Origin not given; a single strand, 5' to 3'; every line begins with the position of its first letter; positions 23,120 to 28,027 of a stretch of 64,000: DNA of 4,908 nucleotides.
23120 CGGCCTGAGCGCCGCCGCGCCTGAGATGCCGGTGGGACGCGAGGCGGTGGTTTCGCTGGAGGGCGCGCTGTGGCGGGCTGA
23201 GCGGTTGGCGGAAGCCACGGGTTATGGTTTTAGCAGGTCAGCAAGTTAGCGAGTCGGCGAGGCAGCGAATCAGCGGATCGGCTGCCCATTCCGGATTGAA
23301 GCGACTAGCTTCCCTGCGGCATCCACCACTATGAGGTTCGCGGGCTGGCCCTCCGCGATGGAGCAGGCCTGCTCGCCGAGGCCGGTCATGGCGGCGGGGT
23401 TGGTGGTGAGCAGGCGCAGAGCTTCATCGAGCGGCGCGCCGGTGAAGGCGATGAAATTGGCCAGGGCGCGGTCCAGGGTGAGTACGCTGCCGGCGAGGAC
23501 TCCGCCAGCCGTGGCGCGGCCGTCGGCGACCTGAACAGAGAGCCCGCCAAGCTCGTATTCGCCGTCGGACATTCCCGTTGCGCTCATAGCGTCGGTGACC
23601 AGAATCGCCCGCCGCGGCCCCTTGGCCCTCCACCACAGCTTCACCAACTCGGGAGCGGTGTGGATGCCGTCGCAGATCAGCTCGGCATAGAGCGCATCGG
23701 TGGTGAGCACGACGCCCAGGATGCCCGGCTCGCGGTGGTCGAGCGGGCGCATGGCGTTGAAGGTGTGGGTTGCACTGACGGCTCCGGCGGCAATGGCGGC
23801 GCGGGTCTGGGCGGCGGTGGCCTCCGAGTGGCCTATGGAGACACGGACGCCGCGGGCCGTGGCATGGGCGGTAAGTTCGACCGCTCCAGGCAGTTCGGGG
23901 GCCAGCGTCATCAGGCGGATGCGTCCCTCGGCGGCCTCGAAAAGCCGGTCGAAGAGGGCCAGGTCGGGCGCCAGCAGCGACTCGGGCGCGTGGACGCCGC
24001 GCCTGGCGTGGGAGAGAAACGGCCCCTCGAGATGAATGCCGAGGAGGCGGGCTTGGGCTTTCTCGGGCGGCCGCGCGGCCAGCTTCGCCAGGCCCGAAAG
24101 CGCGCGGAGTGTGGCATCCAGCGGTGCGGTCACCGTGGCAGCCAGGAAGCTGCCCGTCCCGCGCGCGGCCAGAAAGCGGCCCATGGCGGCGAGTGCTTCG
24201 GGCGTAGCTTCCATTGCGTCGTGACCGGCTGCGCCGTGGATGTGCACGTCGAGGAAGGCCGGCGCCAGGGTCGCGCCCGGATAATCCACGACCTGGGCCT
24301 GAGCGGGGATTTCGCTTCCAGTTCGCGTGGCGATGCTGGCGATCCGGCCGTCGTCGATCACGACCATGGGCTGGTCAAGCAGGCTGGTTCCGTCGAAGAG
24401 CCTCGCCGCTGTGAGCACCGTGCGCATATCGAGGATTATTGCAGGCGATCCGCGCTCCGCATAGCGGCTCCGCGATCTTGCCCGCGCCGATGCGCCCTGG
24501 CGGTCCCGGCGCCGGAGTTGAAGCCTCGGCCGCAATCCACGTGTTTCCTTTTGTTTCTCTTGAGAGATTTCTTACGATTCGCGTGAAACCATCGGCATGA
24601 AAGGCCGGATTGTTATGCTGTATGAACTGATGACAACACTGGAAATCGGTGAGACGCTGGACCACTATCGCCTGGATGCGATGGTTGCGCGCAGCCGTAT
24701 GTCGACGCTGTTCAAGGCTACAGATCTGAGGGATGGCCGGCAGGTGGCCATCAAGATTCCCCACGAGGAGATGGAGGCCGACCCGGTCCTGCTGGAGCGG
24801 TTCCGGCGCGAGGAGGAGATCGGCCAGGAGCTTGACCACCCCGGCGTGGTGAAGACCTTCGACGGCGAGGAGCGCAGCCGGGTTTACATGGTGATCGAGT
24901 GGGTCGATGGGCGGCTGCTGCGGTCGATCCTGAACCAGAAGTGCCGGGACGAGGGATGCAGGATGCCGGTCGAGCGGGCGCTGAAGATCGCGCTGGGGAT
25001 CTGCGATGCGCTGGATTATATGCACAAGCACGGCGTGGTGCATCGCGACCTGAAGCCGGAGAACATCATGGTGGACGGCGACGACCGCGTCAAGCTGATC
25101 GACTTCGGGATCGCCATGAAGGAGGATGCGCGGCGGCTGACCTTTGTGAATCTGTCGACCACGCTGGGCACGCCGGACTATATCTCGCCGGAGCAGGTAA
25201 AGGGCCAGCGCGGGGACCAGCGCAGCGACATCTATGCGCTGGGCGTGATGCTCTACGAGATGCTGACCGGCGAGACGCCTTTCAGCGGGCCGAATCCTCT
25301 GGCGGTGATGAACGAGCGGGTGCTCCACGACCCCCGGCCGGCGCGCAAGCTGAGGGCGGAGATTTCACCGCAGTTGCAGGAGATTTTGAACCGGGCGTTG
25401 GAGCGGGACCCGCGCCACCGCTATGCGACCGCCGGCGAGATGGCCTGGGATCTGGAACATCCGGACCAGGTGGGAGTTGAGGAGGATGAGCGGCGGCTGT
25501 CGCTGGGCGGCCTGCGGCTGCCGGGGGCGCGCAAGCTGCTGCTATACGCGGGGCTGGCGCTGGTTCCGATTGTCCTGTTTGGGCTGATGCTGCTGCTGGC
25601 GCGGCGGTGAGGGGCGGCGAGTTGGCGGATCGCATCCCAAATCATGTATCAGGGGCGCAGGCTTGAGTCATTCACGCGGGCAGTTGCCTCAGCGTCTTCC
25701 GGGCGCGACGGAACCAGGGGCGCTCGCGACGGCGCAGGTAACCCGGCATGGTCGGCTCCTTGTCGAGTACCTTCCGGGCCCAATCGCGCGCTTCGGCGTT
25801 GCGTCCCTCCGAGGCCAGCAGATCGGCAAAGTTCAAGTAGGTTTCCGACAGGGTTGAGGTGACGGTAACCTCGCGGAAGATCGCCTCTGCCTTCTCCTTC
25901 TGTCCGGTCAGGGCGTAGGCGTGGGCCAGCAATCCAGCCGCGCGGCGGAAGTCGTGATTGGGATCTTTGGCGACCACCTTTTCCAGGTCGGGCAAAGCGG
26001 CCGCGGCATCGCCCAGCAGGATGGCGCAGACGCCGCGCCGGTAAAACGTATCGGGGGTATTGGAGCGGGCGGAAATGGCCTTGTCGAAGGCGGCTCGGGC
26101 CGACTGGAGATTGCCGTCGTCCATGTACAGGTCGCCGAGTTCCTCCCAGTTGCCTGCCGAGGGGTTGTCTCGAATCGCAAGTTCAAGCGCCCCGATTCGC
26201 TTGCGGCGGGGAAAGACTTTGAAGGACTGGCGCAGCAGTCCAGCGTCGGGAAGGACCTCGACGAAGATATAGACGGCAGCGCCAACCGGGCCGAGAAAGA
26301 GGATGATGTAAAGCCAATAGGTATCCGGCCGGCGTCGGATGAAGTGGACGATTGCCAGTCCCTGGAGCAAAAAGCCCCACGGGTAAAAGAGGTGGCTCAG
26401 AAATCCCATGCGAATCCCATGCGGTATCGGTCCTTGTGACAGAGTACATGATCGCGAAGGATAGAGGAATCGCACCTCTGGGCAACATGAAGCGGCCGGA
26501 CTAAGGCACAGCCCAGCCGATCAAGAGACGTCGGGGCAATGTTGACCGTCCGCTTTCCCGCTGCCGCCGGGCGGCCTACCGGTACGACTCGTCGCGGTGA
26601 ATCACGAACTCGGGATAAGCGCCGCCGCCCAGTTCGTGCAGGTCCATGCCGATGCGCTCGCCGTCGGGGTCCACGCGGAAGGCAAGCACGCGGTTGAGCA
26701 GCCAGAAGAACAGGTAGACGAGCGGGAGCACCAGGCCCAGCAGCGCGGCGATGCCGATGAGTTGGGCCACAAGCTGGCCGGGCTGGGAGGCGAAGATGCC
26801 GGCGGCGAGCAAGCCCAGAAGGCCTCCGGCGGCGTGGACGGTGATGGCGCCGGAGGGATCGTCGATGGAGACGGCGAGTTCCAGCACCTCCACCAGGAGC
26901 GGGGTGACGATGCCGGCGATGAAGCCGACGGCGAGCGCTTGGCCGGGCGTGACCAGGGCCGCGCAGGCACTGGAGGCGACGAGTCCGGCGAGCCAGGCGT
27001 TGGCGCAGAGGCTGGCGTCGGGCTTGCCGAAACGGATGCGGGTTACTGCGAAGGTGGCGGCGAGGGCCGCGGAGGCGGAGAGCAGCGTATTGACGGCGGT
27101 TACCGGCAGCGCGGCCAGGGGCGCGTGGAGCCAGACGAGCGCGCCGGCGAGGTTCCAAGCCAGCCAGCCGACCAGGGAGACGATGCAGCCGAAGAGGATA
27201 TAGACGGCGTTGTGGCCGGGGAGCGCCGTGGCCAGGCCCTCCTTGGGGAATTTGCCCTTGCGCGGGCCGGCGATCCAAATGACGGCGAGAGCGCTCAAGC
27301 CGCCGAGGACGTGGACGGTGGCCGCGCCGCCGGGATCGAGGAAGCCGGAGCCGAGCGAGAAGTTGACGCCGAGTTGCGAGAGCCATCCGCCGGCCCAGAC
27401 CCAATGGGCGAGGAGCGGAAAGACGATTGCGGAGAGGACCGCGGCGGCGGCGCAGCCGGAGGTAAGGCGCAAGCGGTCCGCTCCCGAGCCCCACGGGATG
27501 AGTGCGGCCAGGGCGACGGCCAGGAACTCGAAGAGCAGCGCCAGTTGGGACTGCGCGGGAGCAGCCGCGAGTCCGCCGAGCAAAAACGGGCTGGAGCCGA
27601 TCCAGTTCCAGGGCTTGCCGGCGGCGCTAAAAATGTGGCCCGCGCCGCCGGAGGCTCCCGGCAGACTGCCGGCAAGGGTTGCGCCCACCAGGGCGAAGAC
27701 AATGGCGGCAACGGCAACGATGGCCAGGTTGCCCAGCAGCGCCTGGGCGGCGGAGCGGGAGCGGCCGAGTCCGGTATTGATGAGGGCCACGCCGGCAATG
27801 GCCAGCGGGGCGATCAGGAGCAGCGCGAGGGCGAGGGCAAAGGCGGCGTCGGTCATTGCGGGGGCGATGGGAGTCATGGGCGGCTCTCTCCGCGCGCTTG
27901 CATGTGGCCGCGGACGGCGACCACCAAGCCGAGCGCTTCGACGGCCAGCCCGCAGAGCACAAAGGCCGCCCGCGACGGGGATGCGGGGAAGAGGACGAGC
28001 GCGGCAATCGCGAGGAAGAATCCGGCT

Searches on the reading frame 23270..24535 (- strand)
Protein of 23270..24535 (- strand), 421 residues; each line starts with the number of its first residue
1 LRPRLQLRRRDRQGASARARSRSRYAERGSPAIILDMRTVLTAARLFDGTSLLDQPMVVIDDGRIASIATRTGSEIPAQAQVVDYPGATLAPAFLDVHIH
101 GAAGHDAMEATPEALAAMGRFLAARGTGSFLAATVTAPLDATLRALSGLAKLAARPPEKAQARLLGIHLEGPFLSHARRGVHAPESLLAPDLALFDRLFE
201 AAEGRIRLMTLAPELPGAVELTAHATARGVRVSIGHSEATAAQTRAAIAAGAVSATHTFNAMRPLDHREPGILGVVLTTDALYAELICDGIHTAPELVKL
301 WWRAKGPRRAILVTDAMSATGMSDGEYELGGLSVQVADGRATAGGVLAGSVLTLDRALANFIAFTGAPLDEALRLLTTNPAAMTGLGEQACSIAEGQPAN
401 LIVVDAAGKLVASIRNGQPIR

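Call 72: search_protein_families(library=pfam, proteins=[window:23270-24535:-], max_evalue=0.001)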
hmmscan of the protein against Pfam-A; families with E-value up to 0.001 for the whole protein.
window:23270-24535:- (421 aa): 3 families
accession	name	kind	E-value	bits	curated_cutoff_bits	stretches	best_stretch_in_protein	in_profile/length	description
PF01979.26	Amidohydro_1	-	8.1e-16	58.6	25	1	90-409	2-321/345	Amidohydrolase family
PF07969.17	Amidohydro_3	-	1.4e-09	38.4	29.7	1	367-406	407-446/472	Amidohydrolase family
PF22643.2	NagA_N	-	0.00016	22.2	27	1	41-90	4-51/51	NagA composite domain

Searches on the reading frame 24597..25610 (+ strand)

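Call 4: search_protein_families(library=pfam, proteins=[window:24597-25610:+])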
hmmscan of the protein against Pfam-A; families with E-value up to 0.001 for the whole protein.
window:24597-25610:+ (337 aa): 5 families
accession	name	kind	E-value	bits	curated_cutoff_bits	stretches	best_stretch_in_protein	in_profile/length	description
PF00069.31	Pkinase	-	2.2e-50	172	31.7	1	35-277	12-253/263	Protein kinase domain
PF07714.23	PK_Tyr_Ser-Thr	-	6.8e-33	114.5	23.1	1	43-276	24-249/258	Protein tyrosine and serine/threonine kinase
PF03109.22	ABC1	-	9.5e-08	31.9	22.9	1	94-177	141-218/244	ABC1 atypical kinase-like domain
PF01636.29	APH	-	7.2e-07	29.6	23.2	1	143-177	166-201/239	Phosphotransferase enzyme family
PF19974.5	TCAD9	-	0.00029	20.6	40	1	142-170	294-321/429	Ternary complex associated domain 9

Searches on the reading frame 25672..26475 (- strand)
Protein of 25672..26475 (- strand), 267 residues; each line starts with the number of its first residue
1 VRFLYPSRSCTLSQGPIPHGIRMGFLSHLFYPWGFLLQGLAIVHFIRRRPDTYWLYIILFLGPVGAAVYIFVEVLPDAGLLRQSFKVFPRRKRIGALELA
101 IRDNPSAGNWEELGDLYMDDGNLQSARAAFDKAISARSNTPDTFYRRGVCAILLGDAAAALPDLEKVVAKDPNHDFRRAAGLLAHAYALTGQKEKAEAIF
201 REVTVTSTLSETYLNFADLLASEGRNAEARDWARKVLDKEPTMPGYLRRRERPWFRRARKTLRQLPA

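Call 72: search_protein_families(library=pfam, proteins=[window:25672-26475:-], max_evalue=0.001)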
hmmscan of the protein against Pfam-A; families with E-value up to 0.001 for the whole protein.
window:25672-26475:- (267 aa): 16 families
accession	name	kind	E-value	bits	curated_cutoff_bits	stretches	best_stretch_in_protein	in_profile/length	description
PF07719.23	TPR_2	-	9e-17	60.2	27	0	110-135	4-29/34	Tetratricopeptide repeat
PF13181.12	TPR_8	-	4.4e-16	58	25.7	0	110-139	4-33/34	Tetratricopeptide repeat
PF13432.12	TPR_16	-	4.5e-12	46.6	32.7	1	113-173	3-63/65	Tetratricopeptide repeat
PF00515.34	TPR_1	-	5.1e-12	45.5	27.8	1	142-174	2-34/34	Tetratricopeptide repeat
PF13424.12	TPR_12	-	8.4e-11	42.4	30.1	0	110-161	6-58/77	Tetratricopeptide repeat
PF14559.12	TPR_19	-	3.1e-10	40.6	25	1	153-203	3-51/68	Tetratricopeptide repeat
PF13428.12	TPR_14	-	1.2e-09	38.4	23.5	0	109-146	3-40/44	Tetratricopeptide repeat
PF13174.12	TPR_6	-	1.6e-08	35.1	26.3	0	142-174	1-33/33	Tetratricopeptide repeat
PF13374.12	TPR_10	-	2.3e-08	34.3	27.5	0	211-238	3-30/42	Tetratricopeptide repeat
PF13371.12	TPR_9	-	5.4e-06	26.8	35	1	116-176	4-64/73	Tetratricopeptide repeat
PF13431.12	TPR_17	-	3.2e-05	24.3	24.4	0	129-161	1-33/34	Tetratricopeptide repeat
PF23914.1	TPR_CcmH_CycH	-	4.5e-05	23.8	42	1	100-203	42-147/158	Cytochrome c-type biogenesis protein H TPR domain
PF13414.12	TPR_11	-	7e-05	22.9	26.8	0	114-149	1-36/42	TPR repeat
PF13176.12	TPR_7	-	0.0001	22.5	27.9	0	181-202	3-24/36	Tetratricopeptide repeat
PF07721.20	TPR_4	-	0.00022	22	27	0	178-202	2-26/26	Tetratricopeptide repeat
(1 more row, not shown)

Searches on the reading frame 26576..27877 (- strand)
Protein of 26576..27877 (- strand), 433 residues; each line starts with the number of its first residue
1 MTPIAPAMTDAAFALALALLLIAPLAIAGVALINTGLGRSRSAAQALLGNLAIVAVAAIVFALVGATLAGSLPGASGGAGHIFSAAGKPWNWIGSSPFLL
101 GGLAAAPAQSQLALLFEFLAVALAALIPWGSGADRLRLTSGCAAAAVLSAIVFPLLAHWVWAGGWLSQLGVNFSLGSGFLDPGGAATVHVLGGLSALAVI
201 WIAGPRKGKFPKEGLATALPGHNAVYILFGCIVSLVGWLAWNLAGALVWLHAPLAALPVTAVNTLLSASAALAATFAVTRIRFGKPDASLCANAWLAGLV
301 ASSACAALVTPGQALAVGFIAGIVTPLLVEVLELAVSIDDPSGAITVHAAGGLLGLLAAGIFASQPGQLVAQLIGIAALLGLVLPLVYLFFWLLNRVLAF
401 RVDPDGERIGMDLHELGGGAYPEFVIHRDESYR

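Call 72: search_protein_families(library=pfam, proteins=[window:26576-27877:-], max_evalue=0.001)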
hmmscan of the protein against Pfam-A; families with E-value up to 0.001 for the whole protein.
window:26576-27877:- (433 aa): 1 family
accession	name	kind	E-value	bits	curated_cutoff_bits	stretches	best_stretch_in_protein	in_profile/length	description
PF00909.26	Ammonium_transp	-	3.4e-62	210.9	23.2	1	15-421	4-399/399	Ammonium Transporter Family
